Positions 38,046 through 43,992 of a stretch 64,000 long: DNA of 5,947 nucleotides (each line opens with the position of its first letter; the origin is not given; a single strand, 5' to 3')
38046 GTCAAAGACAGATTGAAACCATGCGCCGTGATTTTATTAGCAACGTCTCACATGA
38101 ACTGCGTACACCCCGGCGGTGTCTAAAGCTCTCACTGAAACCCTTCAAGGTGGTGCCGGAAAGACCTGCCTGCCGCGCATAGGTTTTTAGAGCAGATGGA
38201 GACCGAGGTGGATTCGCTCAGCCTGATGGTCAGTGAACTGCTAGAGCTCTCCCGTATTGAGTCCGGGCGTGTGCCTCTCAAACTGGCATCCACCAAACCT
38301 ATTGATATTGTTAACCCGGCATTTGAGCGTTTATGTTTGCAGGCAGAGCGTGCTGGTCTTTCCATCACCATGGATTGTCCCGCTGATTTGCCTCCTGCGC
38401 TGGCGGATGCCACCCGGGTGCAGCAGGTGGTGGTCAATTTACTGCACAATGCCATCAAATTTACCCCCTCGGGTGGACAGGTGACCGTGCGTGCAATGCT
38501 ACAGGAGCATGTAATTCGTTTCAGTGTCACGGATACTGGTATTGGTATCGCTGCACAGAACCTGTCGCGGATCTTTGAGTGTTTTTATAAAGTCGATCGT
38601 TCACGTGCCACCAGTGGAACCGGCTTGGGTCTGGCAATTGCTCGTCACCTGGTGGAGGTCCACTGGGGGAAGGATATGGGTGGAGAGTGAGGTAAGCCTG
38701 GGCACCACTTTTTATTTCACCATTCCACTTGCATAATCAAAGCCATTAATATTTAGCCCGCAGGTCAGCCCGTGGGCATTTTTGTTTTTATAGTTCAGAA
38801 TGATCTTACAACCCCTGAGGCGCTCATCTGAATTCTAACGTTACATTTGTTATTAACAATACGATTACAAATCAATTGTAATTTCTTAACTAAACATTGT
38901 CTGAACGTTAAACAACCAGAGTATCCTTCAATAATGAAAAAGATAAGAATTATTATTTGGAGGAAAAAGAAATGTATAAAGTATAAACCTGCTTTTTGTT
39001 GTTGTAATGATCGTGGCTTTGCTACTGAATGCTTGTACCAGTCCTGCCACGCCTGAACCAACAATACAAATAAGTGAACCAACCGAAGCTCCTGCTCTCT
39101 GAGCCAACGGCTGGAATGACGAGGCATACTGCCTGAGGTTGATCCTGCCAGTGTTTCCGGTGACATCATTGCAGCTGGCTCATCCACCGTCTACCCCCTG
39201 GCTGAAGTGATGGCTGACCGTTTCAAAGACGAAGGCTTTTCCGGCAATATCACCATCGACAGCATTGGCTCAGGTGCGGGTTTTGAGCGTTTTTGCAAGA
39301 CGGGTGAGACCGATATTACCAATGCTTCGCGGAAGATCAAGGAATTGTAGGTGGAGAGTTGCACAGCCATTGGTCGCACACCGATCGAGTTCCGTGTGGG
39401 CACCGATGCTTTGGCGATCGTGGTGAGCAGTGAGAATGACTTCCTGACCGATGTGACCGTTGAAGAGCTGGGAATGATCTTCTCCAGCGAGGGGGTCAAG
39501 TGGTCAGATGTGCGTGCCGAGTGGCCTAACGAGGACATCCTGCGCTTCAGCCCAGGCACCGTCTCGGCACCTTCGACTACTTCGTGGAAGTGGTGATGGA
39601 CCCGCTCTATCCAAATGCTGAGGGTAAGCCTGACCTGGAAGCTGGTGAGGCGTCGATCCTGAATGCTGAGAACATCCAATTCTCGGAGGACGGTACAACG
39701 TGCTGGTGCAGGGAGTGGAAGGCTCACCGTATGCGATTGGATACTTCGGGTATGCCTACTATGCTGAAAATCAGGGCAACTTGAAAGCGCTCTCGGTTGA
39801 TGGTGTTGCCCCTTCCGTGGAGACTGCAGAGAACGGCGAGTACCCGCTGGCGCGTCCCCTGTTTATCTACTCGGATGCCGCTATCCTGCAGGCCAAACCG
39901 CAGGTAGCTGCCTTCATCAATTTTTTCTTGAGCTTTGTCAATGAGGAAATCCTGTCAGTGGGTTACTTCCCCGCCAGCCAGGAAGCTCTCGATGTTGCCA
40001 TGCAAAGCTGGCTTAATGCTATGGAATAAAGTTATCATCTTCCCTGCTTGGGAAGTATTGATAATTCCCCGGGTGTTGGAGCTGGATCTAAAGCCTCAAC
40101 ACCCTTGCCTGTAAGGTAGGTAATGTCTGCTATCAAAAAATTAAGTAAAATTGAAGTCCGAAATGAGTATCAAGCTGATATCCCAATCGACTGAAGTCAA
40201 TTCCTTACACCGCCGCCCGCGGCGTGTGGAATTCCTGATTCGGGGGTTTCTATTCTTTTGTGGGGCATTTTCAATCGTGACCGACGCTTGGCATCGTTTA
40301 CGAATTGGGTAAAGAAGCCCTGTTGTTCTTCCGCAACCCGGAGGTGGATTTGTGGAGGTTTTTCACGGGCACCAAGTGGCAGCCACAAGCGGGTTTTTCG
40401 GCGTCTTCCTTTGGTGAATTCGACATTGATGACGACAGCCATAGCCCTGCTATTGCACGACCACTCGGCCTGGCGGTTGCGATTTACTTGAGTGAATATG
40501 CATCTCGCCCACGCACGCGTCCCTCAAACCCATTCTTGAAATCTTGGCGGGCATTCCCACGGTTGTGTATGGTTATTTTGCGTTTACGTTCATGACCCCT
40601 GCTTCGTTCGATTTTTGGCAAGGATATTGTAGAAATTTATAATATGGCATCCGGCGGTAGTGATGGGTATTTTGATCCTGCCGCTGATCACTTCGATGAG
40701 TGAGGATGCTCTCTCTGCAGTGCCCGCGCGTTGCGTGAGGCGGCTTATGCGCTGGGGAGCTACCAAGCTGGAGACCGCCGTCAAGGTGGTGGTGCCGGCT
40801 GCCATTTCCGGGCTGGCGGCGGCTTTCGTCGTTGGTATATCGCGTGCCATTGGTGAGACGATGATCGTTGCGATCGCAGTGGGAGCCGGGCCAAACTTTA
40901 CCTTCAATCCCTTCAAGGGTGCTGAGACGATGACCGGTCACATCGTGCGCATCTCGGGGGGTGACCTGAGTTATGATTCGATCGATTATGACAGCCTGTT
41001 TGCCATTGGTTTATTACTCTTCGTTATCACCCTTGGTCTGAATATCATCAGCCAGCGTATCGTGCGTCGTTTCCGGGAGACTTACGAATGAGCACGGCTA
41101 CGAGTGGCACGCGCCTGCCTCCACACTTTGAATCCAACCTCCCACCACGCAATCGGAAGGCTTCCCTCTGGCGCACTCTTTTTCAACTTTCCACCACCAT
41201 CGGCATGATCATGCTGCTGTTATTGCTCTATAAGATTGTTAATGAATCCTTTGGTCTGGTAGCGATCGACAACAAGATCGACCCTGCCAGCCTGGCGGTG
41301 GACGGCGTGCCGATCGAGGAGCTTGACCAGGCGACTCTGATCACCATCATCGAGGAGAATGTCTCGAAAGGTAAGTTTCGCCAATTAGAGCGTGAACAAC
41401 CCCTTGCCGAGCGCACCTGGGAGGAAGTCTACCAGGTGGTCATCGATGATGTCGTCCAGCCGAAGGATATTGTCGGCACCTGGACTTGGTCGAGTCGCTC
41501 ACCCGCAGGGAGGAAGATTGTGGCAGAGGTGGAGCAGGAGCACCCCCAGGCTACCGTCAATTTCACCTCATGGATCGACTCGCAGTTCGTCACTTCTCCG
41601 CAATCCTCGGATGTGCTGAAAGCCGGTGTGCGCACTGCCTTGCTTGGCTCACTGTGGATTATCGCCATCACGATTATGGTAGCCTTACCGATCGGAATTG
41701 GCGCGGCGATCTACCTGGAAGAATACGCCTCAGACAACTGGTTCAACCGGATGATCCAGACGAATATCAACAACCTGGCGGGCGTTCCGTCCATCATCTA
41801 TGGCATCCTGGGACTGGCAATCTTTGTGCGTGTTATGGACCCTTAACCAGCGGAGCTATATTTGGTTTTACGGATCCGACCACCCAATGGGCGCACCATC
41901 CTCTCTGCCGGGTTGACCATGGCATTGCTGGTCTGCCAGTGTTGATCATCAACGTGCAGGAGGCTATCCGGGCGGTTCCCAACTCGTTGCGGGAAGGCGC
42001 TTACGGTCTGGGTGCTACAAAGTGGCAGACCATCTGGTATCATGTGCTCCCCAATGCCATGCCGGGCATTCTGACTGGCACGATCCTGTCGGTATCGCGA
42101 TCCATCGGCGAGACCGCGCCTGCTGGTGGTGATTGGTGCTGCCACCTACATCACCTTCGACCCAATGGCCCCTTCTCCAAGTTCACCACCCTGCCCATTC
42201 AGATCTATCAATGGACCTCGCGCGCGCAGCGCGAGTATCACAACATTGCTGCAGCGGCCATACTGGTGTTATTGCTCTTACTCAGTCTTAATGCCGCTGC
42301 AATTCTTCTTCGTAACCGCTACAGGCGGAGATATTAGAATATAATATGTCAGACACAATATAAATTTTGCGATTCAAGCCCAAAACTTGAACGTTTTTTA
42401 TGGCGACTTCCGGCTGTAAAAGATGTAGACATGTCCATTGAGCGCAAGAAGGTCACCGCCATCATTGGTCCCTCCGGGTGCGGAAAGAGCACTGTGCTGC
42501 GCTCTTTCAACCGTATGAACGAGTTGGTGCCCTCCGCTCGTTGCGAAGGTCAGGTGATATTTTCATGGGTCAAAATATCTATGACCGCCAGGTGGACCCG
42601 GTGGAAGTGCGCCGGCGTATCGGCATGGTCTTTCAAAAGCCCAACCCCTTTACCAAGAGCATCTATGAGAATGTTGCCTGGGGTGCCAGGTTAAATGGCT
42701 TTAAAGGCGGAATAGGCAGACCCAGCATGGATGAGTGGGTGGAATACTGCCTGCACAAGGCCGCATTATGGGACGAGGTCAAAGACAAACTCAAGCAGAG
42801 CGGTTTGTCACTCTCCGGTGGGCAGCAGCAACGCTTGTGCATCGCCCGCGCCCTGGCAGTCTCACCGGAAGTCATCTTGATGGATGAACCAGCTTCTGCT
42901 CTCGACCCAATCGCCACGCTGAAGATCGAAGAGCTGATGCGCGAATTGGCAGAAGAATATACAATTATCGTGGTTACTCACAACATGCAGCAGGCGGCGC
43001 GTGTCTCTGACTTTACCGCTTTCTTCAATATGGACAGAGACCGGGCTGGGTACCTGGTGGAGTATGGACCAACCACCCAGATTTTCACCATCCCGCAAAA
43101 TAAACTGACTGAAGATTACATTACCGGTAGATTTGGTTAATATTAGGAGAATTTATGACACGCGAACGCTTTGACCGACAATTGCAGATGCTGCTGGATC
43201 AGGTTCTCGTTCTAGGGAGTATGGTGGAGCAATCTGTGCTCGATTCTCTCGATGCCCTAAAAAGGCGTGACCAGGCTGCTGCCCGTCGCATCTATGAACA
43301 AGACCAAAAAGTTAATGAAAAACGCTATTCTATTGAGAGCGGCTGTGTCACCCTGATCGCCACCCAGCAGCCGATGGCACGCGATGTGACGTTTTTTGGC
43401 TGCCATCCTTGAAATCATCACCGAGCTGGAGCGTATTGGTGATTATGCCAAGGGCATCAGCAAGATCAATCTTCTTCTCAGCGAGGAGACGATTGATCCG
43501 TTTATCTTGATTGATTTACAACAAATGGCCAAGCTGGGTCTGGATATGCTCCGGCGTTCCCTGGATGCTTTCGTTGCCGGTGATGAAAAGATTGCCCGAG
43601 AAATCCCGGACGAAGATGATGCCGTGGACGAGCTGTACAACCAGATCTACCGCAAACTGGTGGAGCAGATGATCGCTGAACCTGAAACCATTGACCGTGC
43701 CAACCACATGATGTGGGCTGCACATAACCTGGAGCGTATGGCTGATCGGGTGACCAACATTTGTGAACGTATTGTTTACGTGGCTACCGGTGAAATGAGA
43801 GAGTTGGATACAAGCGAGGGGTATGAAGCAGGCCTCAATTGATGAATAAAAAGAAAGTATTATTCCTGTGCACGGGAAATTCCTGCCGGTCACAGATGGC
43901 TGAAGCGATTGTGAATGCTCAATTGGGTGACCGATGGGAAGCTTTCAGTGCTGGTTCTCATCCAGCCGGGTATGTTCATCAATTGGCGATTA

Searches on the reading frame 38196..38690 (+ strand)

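Call 68: search_protein_families(library=pfam, proteins=[window:38196-38690:+], max_evalue=0.001)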
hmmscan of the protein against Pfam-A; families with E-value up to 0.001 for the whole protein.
window:38196-38690:+ (164 aa): 1 family
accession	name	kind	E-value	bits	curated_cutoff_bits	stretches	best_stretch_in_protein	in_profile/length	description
PF02518.31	HATPase_c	-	1.2e-23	84.1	26.4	1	71-158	2-88/111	Histidine kinase-, DNA gyrase B-, and HSP90-like ATPase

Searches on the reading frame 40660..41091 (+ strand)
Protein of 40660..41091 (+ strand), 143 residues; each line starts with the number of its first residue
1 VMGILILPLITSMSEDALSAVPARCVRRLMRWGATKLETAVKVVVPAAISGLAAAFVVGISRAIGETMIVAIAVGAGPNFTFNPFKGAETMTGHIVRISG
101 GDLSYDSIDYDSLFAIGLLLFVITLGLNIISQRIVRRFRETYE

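Call 68: search_protein_families(library=pfam, proteins=[window:40660-41091:+], max_evalue=0.001)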
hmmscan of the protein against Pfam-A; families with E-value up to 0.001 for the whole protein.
window:40660-41091:+ (143 aa): 1 family
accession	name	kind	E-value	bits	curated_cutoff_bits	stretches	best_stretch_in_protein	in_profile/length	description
PF00528.27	BPD_transp_1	-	8.5e-06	26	26.4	1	4-139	62-183/184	Binding-protein-dependent transport system inner membrane component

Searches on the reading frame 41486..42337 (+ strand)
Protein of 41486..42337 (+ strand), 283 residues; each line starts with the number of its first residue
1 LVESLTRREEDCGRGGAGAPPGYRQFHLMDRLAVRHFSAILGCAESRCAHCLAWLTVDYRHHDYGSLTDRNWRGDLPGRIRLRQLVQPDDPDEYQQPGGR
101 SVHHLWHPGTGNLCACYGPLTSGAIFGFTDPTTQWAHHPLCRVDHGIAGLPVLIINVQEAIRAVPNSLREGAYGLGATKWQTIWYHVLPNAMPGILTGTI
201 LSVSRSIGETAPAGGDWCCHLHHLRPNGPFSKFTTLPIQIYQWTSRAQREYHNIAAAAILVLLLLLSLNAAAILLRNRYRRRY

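Call 42: search_protein_families(library=pfam, proteins=[window:41486-42337:+], max_evalue=0.0001)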
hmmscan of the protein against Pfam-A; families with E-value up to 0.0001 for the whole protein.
window:41486-42337:+ (283 aa): 1 family
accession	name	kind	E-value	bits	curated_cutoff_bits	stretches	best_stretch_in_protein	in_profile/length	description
PF00528.27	BPD_transp_1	-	3e-17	63.4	26.4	1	150-211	65-126/184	Binding-protein-dependent transport system inner membrane component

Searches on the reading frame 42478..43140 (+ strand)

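Call 42: search_protein_families(library=pfam, proteins=[window:42478-43140:+], max_evalue=0.0001)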
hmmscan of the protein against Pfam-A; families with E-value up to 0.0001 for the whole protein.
window:42478-43140:+ (220 aa): 3 families
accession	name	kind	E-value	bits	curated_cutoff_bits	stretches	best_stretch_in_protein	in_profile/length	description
PF00005.33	ABC_tran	-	7.5e-18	65.9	25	1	25-139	39-136/137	ABC transporter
PF13304.12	AAA_21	-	1.1e-05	26.1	27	1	110-170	236-300/304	AAA domain, putative AbiEii toxin, Type IV TA system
PF02463.25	SMC_N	-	1.1e-05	25.5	40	1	99-183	121-212/220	RecF/RecN/SMC N terminal domain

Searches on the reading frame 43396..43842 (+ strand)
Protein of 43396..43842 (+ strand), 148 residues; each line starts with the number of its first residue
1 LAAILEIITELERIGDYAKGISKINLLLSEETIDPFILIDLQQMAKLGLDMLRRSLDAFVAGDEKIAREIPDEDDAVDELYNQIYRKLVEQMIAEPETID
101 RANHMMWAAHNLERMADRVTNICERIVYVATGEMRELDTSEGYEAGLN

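Call 68: search_protein_families(library=pfam, proteins=[window:43396-43842:+], max_evalue=0.001)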
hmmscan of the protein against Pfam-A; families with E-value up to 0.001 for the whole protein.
window:43396-43842:+ (148 aa): 1 family
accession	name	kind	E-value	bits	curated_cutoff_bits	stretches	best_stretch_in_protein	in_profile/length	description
PF01895.24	PhoU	-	1e-26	93.5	23.5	1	41-126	1-89/89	PhoU domain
